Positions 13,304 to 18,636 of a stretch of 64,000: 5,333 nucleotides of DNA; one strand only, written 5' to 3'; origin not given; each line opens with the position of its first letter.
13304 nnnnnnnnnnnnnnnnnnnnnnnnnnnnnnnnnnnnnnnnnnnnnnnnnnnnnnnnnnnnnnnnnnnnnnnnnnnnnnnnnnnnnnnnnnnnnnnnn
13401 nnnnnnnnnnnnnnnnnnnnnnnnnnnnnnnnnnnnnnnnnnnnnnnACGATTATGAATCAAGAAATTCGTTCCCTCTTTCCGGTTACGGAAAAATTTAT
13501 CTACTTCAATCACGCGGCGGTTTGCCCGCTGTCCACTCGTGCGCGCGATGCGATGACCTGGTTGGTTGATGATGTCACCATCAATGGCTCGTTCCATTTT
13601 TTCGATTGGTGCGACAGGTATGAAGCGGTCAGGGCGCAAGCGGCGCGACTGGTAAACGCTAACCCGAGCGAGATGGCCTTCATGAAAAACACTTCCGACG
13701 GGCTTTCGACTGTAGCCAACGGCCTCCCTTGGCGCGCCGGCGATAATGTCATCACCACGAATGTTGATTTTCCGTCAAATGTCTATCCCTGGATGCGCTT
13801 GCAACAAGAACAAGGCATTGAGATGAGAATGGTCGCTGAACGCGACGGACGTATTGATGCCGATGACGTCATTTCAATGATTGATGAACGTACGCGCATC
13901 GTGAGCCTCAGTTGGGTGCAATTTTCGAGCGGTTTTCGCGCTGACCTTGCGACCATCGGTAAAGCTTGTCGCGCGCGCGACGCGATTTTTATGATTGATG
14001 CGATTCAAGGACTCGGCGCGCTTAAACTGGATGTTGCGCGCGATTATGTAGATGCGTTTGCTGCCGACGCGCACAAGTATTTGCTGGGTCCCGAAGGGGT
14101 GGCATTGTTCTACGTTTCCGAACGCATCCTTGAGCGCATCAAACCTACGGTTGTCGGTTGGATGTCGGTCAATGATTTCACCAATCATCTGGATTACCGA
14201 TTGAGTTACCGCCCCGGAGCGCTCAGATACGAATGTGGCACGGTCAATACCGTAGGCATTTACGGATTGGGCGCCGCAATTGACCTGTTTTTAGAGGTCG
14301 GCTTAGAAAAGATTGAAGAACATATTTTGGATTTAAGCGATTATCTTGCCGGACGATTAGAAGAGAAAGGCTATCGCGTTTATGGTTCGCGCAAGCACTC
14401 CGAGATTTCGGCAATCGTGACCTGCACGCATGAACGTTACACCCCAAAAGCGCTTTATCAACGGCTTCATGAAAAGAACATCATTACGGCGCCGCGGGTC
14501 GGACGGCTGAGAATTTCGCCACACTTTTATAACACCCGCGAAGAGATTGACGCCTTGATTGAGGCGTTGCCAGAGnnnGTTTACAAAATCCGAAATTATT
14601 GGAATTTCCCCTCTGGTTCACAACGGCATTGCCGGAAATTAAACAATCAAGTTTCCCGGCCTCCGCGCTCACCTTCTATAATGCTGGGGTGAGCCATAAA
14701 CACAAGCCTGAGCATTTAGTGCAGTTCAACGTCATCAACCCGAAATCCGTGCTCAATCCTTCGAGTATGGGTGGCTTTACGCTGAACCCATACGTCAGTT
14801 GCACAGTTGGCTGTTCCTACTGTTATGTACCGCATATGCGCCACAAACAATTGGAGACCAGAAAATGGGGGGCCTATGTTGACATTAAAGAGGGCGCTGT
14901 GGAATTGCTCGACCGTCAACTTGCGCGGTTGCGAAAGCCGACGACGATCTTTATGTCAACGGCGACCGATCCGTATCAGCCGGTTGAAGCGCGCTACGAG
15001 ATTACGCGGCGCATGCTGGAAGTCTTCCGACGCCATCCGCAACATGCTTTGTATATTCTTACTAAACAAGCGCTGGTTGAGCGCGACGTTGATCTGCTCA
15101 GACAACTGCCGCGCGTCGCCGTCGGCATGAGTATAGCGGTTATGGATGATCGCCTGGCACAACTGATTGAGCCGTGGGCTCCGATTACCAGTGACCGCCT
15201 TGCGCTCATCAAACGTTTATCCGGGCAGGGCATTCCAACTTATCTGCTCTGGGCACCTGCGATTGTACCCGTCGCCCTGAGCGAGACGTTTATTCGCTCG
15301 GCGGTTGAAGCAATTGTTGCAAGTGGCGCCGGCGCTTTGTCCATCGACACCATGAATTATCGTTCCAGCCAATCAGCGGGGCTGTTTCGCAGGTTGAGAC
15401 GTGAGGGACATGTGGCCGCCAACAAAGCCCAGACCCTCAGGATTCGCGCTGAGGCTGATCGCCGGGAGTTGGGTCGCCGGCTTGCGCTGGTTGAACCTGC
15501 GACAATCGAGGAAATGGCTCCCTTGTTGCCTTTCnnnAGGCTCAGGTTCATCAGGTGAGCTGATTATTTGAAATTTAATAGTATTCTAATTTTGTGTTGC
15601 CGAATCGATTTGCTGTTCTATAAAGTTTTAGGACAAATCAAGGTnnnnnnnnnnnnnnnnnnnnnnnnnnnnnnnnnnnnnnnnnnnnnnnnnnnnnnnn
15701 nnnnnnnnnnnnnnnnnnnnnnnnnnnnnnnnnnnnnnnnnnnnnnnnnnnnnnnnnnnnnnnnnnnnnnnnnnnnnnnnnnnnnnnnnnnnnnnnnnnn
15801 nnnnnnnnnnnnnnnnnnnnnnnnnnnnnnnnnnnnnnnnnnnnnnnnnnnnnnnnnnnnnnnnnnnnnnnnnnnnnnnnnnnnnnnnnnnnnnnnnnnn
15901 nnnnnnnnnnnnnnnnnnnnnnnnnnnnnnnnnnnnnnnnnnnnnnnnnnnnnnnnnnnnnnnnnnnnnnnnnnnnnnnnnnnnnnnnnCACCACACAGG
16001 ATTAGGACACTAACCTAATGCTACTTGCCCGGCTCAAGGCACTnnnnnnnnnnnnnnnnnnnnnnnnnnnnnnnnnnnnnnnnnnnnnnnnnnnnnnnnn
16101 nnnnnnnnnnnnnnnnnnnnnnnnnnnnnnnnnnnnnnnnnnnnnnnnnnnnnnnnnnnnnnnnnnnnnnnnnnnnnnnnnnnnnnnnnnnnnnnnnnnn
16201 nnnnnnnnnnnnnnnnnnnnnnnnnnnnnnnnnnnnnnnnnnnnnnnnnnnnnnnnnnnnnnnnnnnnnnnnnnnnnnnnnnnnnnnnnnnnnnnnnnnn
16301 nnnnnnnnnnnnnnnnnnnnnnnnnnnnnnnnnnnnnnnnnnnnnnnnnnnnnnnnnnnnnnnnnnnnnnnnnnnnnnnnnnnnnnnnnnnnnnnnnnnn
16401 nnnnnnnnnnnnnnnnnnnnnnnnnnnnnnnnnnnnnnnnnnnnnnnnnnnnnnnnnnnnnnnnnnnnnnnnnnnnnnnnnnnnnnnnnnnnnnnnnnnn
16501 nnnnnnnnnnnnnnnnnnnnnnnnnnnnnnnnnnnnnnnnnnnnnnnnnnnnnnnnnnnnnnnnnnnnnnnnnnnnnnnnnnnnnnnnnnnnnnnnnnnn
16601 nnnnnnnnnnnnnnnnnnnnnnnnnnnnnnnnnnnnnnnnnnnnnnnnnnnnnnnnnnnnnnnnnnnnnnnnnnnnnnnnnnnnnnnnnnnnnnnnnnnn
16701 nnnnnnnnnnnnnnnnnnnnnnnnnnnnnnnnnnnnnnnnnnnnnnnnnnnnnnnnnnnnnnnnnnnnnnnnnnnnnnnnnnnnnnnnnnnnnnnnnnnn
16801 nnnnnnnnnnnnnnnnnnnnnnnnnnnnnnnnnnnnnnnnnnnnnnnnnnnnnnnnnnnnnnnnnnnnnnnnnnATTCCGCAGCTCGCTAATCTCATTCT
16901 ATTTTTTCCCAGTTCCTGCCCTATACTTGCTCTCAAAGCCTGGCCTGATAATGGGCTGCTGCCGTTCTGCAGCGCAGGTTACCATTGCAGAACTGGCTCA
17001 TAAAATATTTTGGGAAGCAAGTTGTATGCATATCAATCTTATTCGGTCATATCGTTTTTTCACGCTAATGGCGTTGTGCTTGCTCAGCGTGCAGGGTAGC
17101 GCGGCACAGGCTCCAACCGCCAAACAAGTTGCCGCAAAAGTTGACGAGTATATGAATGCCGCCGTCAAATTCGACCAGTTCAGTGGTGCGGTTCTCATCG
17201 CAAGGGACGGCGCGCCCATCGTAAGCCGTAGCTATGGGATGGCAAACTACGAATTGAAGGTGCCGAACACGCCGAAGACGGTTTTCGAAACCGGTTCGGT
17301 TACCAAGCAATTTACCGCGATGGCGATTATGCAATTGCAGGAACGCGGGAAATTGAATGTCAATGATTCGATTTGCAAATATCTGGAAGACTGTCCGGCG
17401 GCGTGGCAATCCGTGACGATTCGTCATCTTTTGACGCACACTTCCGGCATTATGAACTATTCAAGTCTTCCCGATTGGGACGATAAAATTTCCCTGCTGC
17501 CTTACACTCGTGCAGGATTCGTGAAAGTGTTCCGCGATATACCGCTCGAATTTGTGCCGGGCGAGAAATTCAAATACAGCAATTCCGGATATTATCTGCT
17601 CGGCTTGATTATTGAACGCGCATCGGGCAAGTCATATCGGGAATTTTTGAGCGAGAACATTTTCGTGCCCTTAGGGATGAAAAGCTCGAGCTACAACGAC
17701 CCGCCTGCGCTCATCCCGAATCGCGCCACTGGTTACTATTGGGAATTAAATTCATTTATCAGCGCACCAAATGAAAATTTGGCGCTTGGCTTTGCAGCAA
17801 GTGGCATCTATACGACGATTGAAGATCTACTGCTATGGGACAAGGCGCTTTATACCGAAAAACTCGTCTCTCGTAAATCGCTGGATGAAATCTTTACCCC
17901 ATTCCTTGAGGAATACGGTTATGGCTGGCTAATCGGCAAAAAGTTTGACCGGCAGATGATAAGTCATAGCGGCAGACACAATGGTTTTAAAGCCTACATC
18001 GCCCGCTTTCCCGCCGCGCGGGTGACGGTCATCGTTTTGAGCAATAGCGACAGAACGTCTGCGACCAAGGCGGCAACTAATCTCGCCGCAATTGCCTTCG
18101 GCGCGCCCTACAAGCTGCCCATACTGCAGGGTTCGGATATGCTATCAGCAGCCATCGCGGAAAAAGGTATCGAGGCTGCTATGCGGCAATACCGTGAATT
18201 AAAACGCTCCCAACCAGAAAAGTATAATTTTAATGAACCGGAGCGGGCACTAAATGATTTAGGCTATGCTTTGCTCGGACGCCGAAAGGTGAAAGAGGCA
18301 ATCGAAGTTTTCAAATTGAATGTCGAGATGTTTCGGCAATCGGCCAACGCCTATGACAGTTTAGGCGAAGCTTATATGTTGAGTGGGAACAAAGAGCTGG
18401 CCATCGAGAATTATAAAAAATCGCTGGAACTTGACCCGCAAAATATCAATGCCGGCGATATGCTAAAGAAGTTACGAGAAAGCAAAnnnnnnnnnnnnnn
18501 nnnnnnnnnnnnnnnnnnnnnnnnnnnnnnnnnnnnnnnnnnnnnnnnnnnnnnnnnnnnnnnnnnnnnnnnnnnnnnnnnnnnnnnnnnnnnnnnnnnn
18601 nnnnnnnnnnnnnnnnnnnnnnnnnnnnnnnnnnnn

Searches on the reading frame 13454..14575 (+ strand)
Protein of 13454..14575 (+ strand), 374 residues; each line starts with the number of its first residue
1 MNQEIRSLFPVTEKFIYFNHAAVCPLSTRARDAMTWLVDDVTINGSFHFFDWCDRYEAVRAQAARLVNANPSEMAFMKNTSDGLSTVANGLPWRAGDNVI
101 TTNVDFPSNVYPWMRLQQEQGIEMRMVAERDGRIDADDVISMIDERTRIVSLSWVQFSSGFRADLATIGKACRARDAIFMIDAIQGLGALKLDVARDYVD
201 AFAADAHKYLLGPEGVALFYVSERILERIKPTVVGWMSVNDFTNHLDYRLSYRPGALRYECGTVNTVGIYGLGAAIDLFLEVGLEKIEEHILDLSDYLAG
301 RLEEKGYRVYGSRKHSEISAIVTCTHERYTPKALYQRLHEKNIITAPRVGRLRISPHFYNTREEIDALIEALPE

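Call 13: search_protein_families(library=pfam, proteins=[window:13454-14575:+], max_evalue=0.001)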
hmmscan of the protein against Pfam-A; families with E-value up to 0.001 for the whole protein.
window:13454-14575:+ (374 aa): 2 families
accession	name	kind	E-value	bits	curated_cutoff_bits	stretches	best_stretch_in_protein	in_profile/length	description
PF00266.25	Aminotran_5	-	4.2e-60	204.1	21.5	1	53-368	42-371/371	Aminotransferase class-V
PF00155.27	Aminotran_1_2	-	2.9e-05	23.9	19.7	0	273-372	259-361/361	Aminotransferase class I and II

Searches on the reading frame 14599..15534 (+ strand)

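Call 13: search_protein_families(library=pfam, proteins=[window:14599-15534:+], max_evalue=0.001)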
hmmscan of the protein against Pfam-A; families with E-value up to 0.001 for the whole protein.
window:14599-15534:+ (312 aa): 2 families
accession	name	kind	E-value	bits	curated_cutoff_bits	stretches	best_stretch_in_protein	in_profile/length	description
PF04055.27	Radical_SAM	-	5.5e-11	43.4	29.5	1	63-215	2-146/166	Radical SAM superfamily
PF07505.17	DUF5131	-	2.6e-07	30.9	28.9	1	61-183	10-137/243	Protein of unknown function (DUF5131)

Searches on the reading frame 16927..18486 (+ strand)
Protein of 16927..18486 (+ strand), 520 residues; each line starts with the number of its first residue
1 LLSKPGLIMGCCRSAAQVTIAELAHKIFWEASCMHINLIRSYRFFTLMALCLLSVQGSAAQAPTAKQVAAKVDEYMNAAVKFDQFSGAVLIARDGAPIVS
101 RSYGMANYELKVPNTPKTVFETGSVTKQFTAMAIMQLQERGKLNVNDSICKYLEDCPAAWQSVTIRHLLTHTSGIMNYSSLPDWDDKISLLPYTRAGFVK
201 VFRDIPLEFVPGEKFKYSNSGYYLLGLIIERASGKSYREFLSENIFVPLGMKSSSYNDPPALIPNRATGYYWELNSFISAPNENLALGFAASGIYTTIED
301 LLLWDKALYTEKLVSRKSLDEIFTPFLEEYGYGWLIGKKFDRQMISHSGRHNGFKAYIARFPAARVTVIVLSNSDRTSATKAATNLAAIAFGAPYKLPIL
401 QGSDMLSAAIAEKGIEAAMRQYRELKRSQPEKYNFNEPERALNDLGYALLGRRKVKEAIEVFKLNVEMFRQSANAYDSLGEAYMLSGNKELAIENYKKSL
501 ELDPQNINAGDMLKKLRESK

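Call 56: search_protein_families(library=pfam, proteins=[window:16927-18486:+], max_evalue=0.00001)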
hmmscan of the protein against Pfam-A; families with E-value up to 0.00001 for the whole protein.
window:16927-18486:+ (520 aa): 4 families
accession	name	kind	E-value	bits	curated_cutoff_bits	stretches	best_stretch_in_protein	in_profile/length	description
PF00144.29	Beta-lactamase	-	9.5e-71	239.1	27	1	86-388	16-326/329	Beta-lactamase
PF07719.23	TPR_2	-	1.1e-09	38.1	27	1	473-506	1-34/34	Tetratricopeptide repeat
PF00515.34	TPR_1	-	4.7e-09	36.1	27.8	1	478-506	6-34/34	Tetratricopeptide repeat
PF13181.12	TPR_8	-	8.4e-08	32.2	25.7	1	473-506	1-34/34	Tetratricopeptide repeat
